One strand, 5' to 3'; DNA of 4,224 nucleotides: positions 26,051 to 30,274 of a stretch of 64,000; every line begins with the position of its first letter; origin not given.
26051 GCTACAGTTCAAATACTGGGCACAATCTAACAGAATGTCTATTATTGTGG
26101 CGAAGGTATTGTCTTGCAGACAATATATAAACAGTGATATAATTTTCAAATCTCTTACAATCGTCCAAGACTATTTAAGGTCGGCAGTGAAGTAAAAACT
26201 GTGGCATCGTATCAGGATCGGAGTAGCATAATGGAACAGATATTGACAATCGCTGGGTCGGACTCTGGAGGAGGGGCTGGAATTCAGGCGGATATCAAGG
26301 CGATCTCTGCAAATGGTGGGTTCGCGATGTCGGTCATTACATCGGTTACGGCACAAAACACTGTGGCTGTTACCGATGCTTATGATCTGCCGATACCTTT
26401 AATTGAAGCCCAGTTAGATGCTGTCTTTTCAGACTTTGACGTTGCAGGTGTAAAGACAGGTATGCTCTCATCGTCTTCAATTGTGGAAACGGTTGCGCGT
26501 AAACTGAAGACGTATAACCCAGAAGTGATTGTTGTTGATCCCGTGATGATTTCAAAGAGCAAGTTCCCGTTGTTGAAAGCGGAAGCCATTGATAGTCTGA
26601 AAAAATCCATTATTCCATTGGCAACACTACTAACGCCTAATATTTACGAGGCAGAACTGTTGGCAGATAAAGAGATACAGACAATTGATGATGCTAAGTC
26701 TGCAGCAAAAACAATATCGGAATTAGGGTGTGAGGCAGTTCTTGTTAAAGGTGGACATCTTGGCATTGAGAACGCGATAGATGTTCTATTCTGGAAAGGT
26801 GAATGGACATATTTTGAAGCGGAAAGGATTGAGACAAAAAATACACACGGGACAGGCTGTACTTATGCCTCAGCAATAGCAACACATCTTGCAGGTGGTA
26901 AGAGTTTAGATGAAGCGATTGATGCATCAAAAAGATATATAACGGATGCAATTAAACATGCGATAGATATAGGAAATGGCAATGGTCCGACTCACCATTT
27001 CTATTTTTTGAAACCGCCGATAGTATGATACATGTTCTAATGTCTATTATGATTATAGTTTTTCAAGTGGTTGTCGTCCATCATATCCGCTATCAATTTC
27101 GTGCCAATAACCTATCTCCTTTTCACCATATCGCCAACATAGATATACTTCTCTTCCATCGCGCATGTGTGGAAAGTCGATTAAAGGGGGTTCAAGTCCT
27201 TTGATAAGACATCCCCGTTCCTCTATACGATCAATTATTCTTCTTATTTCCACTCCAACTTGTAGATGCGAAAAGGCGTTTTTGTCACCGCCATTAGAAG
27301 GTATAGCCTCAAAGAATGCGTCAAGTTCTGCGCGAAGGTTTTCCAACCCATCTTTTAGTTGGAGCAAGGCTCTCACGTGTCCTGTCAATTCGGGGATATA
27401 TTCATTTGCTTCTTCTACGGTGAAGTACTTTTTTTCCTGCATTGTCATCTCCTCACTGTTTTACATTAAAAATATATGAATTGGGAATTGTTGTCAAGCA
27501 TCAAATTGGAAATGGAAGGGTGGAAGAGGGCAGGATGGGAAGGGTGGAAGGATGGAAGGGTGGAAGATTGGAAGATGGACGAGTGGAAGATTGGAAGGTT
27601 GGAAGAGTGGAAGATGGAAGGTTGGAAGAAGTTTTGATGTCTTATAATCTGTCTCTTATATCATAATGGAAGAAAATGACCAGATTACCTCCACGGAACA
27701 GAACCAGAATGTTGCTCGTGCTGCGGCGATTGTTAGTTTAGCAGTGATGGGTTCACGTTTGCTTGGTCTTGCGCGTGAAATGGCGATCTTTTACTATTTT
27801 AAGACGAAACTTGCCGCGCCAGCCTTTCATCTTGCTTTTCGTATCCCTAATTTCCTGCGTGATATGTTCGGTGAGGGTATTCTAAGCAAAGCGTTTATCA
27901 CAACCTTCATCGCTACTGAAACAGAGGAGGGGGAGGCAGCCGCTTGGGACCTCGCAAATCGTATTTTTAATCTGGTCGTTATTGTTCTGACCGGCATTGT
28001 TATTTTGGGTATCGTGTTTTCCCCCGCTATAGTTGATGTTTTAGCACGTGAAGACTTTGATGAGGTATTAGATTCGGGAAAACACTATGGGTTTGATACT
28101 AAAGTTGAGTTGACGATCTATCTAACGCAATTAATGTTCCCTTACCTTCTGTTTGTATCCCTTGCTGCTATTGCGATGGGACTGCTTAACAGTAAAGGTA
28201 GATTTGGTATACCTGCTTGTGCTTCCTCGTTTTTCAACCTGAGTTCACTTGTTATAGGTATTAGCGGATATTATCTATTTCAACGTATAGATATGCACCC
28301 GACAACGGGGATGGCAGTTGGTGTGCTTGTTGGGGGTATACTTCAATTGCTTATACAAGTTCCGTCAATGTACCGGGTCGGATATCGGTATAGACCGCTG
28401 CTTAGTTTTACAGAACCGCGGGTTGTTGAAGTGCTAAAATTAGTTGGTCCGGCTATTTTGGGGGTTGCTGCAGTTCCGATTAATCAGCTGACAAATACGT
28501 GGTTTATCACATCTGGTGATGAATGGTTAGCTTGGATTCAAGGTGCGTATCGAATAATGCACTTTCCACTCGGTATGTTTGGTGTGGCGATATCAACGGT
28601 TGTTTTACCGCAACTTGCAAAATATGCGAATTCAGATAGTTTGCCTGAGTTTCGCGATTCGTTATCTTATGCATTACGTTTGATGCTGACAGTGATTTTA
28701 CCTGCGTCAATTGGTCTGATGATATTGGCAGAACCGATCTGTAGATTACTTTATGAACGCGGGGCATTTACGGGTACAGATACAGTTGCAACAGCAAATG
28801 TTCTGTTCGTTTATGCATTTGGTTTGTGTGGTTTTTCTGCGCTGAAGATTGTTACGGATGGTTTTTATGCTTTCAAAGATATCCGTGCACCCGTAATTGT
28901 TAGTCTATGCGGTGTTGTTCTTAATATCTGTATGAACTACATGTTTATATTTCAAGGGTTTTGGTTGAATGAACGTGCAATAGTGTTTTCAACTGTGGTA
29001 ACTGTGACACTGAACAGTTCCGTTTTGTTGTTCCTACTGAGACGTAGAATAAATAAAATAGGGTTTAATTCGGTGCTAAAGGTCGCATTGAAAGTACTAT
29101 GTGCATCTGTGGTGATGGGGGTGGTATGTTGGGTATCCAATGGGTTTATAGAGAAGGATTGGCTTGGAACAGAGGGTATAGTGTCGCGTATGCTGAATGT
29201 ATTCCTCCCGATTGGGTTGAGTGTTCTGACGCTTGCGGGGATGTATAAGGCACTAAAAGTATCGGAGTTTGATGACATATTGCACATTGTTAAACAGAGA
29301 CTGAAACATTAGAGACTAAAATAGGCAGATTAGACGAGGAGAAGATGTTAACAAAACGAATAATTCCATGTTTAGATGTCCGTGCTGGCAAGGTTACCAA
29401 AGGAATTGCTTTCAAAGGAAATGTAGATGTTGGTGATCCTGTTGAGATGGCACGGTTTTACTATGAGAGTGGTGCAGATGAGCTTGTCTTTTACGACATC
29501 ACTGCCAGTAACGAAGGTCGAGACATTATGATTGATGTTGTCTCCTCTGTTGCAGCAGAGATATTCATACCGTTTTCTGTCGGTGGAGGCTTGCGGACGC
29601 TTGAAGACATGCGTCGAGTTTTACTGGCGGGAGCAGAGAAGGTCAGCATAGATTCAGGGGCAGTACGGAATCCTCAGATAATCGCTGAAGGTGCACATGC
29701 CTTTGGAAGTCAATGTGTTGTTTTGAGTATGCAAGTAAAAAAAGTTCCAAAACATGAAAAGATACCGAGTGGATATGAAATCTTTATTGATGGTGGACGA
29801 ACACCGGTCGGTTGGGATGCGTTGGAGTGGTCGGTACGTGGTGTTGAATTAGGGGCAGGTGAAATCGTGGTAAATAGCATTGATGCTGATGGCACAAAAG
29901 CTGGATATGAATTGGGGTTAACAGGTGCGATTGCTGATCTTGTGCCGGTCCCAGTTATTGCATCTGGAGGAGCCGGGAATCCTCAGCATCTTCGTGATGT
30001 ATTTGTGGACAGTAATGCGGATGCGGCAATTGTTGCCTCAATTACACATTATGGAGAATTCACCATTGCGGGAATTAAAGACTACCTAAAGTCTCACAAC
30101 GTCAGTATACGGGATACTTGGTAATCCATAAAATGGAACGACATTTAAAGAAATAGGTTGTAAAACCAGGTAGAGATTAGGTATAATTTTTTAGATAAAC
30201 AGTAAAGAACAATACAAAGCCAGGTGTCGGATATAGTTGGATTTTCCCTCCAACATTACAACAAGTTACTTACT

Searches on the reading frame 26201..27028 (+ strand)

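Call 75: search_protein_families(library=pfam, proteins=[window:26201-27028:+], max_evalue=0.00001)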
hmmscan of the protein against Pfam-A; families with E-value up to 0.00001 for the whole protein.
window:26201-27028:+ (275 aa): 2 families
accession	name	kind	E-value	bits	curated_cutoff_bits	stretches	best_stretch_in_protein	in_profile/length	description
PF08543.17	Phos_pyr_kin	-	1.7e-94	316.2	27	1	21-265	1-246/246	Phosphomethylpyrimidine kinase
PF00294.29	PfkB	-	7.1e-11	42.4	25.8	1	133-241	176-280/302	pfkB family carbohydrate kinase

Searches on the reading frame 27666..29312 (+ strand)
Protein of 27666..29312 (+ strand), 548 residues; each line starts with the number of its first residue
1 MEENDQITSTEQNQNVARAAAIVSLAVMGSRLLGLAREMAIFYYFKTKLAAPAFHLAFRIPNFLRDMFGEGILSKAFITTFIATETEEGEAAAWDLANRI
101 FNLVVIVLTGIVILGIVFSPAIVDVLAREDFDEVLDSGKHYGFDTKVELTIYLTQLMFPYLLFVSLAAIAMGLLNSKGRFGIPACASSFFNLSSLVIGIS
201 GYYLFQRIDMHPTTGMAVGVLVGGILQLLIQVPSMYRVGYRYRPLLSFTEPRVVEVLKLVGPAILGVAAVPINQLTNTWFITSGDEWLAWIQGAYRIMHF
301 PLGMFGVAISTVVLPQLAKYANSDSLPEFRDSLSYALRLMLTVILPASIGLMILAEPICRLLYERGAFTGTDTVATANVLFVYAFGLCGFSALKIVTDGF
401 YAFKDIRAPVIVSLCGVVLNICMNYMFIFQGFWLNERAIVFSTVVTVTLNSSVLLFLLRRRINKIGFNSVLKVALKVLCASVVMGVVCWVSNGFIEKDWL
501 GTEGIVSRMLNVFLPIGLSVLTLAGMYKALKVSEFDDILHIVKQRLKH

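Call 75: search_protein_families(library=pfam, proteins=[window:27666-29312:+], max_evalue=0.00001)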
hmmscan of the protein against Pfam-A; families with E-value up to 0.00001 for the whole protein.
window:27666-29312:+ (548 aa): 2 families
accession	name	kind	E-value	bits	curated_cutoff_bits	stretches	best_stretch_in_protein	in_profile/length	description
PF03023.19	MurJ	-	3e-104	349.6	27.4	1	43-499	3-440/451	Lipid II flippase MurJ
PF01554.23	MatE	-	5.4e-07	29.9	24.9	1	262-426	1-161/161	MatE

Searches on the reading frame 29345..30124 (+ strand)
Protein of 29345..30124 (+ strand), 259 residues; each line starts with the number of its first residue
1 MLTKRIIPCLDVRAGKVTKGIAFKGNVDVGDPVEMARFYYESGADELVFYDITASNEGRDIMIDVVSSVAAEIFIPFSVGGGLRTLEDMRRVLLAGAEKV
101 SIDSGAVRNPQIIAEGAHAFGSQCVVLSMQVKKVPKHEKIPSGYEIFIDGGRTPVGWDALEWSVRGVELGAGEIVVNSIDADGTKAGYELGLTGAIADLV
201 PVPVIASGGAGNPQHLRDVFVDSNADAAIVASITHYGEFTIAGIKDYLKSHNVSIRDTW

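Call 75: search_protein_families(library=pfam, proteins=[window:29345-30124:+], max_evalue=0.00001)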
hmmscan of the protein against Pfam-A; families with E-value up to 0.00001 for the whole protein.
window:29345-30124:+ (259 aa): 1 family
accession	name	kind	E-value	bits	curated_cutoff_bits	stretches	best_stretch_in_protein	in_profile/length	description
PF00977.27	His_biosynth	-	1.1e-72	244.7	23.6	1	5-240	1-228/228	Histidine biosynthesis protein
